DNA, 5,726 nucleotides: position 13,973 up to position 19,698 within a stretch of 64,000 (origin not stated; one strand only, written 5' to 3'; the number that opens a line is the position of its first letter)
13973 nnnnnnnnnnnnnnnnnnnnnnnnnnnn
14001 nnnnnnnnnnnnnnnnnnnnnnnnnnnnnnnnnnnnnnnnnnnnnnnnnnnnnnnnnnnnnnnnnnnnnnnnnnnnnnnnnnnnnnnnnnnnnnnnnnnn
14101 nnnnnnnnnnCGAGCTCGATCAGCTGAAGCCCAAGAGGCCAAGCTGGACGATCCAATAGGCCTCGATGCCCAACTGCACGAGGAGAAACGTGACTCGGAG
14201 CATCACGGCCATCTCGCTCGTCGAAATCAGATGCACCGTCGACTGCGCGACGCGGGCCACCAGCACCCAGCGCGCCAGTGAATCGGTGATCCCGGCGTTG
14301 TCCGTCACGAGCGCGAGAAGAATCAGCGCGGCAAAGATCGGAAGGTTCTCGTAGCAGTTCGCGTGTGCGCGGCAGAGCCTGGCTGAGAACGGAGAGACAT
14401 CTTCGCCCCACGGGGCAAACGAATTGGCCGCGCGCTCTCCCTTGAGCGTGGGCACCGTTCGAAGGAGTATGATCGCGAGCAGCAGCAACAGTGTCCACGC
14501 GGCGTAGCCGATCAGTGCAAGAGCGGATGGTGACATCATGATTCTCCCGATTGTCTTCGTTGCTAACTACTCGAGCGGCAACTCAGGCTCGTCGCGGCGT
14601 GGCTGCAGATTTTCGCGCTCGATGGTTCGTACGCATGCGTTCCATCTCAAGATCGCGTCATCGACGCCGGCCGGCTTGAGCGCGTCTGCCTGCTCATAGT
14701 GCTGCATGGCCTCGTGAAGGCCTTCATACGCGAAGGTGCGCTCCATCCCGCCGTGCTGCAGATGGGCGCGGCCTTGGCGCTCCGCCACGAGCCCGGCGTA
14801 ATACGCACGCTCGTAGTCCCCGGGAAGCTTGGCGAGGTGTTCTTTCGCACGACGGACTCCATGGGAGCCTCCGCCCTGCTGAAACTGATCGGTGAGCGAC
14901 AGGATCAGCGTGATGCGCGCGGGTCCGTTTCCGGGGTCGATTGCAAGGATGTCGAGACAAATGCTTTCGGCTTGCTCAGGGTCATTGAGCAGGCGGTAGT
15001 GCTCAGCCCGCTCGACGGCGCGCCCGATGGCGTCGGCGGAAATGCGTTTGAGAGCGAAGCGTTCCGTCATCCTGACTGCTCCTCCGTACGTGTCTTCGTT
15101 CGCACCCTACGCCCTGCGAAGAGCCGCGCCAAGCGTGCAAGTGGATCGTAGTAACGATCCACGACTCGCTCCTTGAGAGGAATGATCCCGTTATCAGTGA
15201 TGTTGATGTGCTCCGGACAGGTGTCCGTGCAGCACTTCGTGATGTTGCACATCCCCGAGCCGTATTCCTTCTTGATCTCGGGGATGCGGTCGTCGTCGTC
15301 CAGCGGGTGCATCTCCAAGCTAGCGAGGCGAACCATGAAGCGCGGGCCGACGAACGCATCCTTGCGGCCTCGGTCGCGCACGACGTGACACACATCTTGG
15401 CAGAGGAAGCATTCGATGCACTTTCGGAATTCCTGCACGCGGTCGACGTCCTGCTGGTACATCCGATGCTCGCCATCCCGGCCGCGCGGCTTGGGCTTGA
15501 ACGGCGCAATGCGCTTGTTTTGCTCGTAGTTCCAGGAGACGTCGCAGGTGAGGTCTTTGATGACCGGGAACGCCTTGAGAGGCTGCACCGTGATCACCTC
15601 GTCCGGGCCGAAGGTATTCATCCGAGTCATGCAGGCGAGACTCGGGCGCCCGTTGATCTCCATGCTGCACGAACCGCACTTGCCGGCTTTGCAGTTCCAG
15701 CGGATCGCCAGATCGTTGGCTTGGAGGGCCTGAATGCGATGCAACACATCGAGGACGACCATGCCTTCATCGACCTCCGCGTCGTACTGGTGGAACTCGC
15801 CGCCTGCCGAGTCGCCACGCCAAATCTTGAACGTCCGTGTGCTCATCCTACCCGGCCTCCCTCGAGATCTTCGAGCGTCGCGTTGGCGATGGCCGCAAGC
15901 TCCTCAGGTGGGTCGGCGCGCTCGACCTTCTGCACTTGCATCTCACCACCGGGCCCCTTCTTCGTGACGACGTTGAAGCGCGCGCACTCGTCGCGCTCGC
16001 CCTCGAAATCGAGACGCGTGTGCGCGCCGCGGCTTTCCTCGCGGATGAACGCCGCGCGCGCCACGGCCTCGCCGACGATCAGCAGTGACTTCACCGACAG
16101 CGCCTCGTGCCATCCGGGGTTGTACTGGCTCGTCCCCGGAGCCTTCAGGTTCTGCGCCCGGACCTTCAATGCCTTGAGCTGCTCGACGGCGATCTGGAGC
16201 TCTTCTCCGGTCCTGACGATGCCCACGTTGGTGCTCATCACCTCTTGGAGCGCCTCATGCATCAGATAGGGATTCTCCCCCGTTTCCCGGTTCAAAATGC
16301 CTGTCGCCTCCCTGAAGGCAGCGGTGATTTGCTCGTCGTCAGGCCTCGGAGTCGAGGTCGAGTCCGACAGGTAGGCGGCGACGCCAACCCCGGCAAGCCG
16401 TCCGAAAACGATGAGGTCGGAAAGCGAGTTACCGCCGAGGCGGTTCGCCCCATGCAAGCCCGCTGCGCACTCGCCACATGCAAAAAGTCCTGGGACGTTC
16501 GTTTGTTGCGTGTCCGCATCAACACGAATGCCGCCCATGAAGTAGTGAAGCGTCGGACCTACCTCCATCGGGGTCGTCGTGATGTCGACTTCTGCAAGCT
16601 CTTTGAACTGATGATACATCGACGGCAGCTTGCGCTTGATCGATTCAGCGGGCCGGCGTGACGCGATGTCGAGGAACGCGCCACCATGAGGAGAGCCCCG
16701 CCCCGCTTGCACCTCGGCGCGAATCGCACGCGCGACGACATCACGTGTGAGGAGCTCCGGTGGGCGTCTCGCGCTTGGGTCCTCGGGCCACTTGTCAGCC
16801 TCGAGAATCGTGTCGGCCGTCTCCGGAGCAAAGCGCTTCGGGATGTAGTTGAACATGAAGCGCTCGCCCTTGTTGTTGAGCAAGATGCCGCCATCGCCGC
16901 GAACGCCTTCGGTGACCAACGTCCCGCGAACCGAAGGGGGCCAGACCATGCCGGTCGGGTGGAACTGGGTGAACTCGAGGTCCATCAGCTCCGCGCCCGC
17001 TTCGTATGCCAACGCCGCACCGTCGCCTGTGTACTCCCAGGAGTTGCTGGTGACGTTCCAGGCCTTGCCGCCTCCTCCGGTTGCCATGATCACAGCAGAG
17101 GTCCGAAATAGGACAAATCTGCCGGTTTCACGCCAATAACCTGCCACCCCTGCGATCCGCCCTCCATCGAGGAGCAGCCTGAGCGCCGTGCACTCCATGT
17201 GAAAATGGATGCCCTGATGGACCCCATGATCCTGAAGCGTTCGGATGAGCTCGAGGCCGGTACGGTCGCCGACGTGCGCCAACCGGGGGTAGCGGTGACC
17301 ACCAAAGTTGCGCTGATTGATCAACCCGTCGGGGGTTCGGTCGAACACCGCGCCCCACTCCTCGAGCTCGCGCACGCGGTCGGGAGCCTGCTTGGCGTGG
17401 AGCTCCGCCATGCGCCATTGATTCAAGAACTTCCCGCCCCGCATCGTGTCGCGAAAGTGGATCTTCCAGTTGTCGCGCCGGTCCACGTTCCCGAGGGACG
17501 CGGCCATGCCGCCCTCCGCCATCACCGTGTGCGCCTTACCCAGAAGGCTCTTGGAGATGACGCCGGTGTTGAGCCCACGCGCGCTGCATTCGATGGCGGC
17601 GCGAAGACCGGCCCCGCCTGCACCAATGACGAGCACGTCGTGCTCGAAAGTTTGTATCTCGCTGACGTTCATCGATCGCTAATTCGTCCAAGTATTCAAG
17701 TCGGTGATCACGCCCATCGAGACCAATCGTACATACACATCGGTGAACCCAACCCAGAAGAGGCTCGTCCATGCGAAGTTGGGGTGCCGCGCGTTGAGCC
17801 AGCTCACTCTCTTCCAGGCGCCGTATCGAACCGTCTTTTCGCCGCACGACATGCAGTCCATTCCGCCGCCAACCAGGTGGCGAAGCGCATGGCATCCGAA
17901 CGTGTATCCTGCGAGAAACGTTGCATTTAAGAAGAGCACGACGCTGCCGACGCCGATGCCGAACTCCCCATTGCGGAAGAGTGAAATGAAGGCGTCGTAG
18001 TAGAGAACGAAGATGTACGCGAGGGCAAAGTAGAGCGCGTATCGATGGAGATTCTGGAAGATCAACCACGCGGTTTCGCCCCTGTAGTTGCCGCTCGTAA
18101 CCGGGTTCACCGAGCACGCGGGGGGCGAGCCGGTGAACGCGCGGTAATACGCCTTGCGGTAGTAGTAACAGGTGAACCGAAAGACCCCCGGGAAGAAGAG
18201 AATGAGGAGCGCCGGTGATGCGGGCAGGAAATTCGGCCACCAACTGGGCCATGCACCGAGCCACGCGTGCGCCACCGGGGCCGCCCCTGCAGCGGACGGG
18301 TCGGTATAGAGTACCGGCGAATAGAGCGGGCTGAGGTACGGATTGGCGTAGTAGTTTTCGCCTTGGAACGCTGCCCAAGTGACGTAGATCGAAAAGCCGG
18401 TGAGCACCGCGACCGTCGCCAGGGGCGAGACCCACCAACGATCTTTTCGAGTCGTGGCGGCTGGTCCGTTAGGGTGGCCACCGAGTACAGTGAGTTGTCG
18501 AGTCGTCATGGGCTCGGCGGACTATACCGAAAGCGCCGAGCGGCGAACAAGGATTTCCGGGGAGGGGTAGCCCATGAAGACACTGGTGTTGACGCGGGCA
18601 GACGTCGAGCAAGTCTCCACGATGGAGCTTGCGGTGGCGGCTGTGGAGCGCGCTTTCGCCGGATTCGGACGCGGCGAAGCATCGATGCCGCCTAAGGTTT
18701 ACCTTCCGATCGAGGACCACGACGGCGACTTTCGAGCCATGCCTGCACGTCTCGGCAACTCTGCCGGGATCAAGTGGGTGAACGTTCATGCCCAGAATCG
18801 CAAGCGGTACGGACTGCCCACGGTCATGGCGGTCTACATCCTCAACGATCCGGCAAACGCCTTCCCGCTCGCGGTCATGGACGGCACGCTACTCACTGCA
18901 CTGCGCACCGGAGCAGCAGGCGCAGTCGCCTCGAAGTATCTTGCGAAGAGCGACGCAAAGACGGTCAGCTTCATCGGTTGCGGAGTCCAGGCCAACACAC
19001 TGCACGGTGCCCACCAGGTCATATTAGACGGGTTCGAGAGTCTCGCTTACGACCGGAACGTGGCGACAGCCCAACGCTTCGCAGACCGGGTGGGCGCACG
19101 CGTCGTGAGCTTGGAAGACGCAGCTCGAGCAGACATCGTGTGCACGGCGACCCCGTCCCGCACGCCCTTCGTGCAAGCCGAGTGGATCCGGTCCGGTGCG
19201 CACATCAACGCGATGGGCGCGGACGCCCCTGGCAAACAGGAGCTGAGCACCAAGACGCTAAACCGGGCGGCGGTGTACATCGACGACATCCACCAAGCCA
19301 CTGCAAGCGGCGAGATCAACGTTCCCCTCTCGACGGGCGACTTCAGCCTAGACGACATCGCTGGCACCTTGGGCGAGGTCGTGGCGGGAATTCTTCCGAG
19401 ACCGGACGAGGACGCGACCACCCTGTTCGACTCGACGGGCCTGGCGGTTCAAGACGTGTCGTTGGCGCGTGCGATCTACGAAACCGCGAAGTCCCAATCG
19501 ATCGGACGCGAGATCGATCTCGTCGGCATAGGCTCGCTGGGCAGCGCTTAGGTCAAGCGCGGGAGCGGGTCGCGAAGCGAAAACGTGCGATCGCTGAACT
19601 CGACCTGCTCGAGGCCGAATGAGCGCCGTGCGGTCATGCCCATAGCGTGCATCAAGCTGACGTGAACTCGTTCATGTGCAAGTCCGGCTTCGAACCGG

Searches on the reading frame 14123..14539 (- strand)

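Call 68: search_protein_families(library=pfam, proteins=[window:14123-14539:-], max_evalue=0.00001)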
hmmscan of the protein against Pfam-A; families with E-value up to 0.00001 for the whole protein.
window:14123-14539:- (139 aa): 1 family
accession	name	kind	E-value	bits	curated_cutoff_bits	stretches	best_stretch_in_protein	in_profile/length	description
PF01124.23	MAPEG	-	1.6e-14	54.6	23.4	1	6-133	2-127/129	MAPEG family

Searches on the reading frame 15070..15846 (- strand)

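Call 68: search_protein_families(library=pfam, proteins=[window:15070-15846:-], max_evalue=0.00001)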
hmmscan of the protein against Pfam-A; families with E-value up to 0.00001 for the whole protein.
window:15070-15846:- (259 aa): 2 families
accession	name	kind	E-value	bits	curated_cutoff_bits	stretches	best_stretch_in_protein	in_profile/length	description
PF13085.11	Fer2_3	-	1.2e-25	90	27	1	6-104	2-103/107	2Fe-2S iron-sulfur cluster binding domain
PF13183.11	Fer4_8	-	1.7e-07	32.1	27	1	140-214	2-68/68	4Fe-4S dicluster domain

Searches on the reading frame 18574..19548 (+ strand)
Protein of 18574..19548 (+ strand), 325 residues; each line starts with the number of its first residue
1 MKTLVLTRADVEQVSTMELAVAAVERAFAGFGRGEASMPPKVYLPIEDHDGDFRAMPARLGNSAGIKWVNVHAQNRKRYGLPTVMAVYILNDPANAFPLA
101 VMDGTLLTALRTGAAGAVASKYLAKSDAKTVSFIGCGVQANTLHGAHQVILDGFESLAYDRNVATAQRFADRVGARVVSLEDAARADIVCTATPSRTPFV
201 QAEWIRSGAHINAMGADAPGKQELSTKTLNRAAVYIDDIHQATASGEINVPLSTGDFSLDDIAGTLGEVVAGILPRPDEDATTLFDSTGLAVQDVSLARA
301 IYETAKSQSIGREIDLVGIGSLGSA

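Call 59: search_protein_families(library=pfam, proteins=[window:18574-19548:+], max_evalue=0.00001)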
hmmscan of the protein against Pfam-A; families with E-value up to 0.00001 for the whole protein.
window:18574-19548:+ (325 aa): 1 family
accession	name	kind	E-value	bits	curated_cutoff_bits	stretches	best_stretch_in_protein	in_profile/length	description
PF02423.21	OCD_Mu_crystall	-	3.9e-93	312.3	24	1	2-308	2-313/314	Ornithine cyclodeaminase/mu-crystallin family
